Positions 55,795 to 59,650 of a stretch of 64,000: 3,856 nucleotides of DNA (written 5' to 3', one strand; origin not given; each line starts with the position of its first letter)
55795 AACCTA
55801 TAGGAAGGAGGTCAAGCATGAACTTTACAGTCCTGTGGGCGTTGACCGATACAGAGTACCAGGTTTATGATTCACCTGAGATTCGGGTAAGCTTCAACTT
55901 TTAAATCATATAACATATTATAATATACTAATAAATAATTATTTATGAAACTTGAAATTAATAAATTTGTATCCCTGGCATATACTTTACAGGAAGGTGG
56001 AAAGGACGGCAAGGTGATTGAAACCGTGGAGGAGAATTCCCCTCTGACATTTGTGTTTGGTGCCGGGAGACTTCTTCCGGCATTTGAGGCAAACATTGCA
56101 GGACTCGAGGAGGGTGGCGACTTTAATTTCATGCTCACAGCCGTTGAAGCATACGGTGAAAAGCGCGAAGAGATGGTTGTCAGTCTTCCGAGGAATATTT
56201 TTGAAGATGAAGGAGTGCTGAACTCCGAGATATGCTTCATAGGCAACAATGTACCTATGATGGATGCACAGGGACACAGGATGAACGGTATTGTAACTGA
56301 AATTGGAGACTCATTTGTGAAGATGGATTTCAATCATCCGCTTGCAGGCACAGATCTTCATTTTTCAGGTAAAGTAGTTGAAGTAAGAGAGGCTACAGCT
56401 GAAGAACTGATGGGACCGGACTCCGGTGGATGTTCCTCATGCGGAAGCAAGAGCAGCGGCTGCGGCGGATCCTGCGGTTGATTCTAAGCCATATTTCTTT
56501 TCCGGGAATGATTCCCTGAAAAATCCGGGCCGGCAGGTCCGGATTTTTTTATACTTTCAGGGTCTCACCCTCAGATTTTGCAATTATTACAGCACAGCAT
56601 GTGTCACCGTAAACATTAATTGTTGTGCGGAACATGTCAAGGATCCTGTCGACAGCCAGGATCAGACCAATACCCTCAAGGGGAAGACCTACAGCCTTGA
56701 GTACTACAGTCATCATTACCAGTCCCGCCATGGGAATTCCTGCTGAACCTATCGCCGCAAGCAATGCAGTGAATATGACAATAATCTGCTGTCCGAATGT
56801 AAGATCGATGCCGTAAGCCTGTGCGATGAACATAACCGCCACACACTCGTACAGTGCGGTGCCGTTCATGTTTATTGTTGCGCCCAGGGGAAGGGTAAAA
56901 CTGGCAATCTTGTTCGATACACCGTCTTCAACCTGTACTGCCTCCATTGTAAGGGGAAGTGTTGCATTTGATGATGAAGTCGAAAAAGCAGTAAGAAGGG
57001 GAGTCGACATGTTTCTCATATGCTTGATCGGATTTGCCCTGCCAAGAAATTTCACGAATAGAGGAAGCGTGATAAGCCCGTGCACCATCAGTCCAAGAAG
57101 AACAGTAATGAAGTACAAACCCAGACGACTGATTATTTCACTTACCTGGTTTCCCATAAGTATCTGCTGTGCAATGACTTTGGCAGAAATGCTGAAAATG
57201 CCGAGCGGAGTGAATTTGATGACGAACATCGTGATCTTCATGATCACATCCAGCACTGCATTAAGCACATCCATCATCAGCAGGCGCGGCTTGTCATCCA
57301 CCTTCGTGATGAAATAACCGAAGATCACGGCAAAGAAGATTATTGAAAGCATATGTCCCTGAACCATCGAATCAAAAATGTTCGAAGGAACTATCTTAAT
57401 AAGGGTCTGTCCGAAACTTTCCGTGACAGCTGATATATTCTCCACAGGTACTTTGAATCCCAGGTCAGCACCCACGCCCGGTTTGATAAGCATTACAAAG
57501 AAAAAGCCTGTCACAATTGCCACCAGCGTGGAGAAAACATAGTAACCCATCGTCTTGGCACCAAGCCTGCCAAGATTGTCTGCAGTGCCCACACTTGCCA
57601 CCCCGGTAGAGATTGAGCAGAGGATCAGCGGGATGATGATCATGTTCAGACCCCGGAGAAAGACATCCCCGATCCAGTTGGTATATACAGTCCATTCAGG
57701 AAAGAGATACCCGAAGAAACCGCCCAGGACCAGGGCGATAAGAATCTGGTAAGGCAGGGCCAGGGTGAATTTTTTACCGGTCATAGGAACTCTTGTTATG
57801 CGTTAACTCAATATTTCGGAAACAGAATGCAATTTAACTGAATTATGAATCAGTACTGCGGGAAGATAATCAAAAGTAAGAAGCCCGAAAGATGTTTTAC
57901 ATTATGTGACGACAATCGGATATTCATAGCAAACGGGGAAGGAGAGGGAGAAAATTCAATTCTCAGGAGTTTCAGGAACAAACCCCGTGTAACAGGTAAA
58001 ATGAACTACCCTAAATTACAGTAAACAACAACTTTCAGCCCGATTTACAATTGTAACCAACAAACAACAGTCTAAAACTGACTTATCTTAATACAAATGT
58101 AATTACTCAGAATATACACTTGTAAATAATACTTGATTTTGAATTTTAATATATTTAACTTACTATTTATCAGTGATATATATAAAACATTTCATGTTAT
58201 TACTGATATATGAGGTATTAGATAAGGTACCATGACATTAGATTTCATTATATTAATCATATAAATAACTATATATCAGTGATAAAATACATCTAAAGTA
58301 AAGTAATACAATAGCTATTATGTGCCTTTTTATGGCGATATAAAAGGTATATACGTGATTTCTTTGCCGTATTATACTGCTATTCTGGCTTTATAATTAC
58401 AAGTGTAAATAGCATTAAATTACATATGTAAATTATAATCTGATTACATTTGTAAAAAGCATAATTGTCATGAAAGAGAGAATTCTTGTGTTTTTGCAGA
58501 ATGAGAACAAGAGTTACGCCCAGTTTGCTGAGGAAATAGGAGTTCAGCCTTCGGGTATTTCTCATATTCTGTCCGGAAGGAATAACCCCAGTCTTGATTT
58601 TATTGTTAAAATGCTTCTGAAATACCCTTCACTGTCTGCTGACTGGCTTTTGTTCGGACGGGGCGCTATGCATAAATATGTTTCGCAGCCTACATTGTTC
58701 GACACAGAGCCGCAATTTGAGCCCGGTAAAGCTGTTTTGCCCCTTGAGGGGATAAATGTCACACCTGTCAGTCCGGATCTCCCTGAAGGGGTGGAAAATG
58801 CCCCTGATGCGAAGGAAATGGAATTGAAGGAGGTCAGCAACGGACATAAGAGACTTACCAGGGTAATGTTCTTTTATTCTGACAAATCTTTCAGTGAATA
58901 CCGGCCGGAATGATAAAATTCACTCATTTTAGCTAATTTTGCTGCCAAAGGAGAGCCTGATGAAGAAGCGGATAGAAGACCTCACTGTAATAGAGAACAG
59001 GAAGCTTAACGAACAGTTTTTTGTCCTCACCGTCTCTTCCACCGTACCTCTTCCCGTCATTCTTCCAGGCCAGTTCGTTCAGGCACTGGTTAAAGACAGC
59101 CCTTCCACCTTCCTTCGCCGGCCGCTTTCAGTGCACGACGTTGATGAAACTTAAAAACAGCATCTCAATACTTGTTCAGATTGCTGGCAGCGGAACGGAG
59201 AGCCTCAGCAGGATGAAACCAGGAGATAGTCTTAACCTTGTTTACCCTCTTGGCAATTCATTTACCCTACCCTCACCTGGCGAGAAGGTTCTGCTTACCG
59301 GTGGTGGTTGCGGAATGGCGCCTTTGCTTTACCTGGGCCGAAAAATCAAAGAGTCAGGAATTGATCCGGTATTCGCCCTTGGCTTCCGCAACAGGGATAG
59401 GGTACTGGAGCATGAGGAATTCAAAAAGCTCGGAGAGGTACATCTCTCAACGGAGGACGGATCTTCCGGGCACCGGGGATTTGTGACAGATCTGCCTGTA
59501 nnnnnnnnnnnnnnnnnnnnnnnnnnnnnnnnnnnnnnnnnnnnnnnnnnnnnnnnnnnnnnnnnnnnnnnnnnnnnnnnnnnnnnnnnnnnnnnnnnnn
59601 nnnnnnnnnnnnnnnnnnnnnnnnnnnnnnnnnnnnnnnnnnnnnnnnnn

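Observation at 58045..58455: Phage-operator-like architecture: two clusters of TTACA-N2-TGTAA sites, the proximal three at 23/24-bp spacing over the XRE promoter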

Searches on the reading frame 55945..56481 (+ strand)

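Call 8: search_protein_families(library=pfam, proteins=[window:55945-56481:+], max_evalue=0.01)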
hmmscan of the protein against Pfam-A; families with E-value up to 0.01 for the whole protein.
window:55945-56481:+ (178 aa): 1 family
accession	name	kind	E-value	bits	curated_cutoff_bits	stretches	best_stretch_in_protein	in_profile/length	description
PF00254.34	FKBP_C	-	2.9e-07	31.1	21.1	1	4-75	6-76/94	FKBP-type peptidyl-prolyl cis-trans isomerase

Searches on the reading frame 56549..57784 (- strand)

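Call 8: search_protein_families(library=pfam, proteins=[window:56549-57784:-], max_evalue=0.01)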
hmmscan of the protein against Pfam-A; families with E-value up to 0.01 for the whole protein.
window:56549-57784:- (411 aa): 1 family
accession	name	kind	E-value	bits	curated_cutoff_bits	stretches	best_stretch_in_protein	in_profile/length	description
PF00375.23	SDF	-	2.7e-126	422.2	27.9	1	11-403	2-386/387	Sodium:dicarboxylate symporter family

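Call 9: search_protein_families(library=ncbifam, proteins=[window:56549-57784:-], max_evalue=0.01)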
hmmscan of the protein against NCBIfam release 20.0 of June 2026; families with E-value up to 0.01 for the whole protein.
window:56549-57784:- (411 aa): 4 families
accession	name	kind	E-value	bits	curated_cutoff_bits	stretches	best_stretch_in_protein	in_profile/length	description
NF008440.0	PRK11283.1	equivalog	6.1e-73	246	638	1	4-406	2-413/437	glutamate/aspartate:proton symporter GltP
NF002461.0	PRK01663.1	subfamily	5.8e-63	213.4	513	1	5-407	4-404/428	C4-dicarboxylate transporter DctA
NF009587.0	PRK13027.1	subfamily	1.7e-53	182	570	1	5-407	4-405/442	C4-dicarboxylate transporter DctA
NF010151.0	PRK13628.1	equivalog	4.1e-30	105.1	308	1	9-403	15-399/407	serine/threonine transporter SstT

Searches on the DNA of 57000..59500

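Call 7: search_rna_families(source=window, start=57000, end=59500, threshold=evalue, max_evalue=1)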
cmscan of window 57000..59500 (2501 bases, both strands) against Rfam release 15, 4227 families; matches with E-value up to 1: 0.
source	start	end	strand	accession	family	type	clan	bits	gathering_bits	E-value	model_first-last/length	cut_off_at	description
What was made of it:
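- On Structured non-coding RNA: Rfam found 0 hits at E of at most 1 (call 7).
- Tried and rejected: Rfam scan of 57000-59500 on both strands at E of at most 1: no hit (call 7).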
